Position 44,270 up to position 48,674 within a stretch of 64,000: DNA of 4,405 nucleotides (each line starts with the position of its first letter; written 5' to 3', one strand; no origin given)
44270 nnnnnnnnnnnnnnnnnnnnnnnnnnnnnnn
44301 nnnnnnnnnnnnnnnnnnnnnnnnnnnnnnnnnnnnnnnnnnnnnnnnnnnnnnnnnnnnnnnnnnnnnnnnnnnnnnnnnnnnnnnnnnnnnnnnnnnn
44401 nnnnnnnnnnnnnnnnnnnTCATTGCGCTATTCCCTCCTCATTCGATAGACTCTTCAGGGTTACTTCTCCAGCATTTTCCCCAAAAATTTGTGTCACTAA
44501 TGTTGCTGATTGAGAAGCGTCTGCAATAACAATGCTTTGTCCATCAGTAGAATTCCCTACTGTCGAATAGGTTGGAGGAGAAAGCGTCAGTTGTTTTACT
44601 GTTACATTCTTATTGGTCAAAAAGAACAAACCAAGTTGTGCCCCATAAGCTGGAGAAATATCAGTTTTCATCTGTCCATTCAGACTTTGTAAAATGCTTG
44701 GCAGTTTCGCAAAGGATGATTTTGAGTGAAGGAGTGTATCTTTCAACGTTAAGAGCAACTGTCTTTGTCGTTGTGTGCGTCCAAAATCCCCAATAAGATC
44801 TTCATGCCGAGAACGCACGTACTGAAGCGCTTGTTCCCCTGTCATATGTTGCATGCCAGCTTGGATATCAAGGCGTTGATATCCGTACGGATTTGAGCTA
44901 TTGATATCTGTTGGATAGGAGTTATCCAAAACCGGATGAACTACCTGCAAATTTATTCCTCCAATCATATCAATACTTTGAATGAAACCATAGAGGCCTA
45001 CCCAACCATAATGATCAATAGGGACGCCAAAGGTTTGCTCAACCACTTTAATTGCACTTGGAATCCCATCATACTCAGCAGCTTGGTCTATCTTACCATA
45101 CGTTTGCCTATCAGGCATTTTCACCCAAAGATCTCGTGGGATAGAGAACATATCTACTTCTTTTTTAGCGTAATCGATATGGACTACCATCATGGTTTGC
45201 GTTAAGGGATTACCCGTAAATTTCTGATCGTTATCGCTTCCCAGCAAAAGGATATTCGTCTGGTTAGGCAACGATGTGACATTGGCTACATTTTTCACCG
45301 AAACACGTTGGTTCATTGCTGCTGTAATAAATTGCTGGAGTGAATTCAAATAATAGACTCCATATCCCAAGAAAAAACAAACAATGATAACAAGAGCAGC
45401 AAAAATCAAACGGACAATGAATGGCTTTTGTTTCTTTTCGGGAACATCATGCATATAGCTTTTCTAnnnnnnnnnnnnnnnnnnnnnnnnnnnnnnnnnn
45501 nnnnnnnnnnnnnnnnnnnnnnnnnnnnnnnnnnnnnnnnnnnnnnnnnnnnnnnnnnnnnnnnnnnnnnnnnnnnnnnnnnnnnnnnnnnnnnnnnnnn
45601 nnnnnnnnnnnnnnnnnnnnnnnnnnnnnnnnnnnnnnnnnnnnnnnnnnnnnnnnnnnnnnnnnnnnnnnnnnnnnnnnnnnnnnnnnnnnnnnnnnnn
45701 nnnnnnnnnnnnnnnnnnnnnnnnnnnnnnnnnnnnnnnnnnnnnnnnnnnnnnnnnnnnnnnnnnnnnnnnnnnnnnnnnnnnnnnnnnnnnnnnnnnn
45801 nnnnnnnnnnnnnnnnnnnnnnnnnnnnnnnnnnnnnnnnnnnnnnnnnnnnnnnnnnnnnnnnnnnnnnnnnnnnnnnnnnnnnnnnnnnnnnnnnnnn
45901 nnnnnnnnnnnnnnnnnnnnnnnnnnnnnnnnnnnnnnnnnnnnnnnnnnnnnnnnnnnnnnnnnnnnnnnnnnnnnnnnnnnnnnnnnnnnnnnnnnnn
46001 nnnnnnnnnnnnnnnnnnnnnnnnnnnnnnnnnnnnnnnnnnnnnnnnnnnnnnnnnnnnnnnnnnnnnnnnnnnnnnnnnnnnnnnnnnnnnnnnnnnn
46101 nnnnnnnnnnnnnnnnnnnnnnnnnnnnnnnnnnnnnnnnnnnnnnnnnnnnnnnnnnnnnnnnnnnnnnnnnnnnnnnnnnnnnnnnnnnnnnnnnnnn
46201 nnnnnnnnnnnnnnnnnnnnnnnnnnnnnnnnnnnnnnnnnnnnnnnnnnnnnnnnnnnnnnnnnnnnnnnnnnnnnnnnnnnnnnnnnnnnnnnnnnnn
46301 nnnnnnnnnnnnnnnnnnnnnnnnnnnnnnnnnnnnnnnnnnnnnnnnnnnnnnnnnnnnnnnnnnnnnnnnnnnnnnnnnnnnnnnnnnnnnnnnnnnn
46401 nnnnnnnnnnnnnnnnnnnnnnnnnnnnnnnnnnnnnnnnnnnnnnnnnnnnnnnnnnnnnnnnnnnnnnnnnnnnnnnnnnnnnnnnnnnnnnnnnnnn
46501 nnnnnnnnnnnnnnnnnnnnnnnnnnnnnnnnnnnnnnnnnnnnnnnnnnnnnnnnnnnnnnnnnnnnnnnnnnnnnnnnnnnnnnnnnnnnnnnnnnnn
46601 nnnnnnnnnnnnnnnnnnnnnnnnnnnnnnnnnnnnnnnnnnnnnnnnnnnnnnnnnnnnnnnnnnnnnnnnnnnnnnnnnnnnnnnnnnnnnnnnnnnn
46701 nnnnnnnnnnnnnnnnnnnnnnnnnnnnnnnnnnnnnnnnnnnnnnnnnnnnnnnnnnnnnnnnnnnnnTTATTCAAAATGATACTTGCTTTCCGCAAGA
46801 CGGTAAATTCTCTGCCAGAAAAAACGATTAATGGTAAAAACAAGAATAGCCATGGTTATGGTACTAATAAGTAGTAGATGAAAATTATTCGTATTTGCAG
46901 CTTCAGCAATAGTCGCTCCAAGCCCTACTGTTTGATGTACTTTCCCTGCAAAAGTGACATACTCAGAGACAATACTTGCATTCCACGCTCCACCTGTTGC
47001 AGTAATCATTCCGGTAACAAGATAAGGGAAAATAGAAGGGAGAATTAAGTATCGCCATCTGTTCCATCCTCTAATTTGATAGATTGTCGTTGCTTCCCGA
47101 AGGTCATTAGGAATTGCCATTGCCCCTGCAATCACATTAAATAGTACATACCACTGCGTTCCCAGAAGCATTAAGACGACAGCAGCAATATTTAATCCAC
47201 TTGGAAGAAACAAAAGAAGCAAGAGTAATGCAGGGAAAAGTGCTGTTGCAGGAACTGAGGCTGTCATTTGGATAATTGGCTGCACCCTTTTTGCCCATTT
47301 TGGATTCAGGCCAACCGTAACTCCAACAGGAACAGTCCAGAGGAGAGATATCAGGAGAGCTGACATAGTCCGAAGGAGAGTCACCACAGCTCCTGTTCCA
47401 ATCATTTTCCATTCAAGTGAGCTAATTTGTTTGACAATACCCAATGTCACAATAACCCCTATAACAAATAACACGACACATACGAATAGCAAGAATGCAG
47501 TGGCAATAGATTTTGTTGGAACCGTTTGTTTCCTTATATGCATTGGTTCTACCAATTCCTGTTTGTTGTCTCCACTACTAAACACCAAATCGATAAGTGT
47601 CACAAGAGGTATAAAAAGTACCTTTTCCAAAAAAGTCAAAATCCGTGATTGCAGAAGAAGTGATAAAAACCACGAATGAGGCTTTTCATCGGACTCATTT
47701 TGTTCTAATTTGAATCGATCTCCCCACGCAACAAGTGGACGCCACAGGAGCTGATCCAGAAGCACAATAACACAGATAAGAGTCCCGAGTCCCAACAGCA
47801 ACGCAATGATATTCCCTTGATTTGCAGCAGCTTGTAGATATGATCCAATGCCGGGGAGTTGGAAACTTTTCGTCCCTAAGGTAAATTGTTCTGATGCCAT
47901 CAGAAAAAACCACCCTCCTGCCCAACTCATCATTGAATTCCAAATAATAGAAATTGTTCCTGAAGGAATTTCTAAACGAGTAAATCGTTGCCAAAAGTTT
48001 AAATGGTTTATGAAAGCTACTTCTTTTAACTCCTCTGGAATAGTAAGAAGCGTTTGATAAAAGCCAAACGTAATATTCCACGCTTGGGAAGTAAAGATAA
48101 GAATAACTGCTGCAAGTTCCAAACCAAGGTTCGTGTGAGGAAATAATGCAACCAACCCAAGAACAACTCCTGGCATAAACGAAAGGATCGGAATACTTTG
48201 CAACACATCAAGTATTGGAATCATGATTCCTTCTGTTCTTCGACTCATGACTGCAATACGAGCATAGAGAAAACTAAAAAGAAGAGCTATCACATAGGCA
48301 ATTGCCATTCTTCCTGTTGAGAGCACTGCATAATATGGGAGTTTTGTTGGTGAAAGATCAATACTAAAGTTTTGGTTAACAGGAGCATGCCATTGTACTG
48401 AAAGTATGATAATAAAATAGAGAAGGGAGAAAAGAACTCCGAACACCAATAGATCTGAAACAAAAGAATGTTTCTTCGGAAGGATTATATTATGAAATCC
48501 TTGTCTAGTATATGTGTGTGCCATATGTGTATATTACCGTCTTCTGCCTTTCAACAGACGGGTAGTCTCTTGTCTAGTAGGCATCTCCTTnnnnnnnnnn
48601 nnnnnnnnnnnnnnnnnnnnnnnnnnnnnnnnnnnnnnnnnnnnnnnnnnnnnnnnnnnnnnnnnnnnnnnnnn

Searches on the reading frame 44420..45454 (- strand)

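Call 51: search_protein_families(library=pfam, proteins=[window:44420-45454:-], max_evalue=0.0001)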
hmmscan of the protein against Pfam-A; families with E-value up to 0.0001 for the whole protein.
window:44420-45454:- (344 aa): 1 family
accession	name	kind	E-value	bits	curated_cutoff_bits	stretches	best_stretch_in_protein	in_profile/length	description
PF03816.19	LytR_cpsA_psr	-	1.8e-38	132.5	24.6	1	85-239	2-146/150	LytR_cpsA_psr family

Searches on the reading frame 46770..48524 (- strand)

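Call 51: search_protein_families(library=pfam, proteins=[window:46770-48524:-], max_evalue=0.0001)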
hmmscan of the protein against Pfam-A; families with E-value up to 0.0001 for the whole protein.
window:46770-48524:- (584 aa): 1 family
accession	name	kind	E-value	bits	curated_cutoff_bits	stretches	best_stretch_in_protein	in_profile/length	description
PF00528.27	BPD_transp_1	-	2.1e-26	93.2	26.4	2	398-566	2-168/184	Binding-protein-dependent transport system inner membrane component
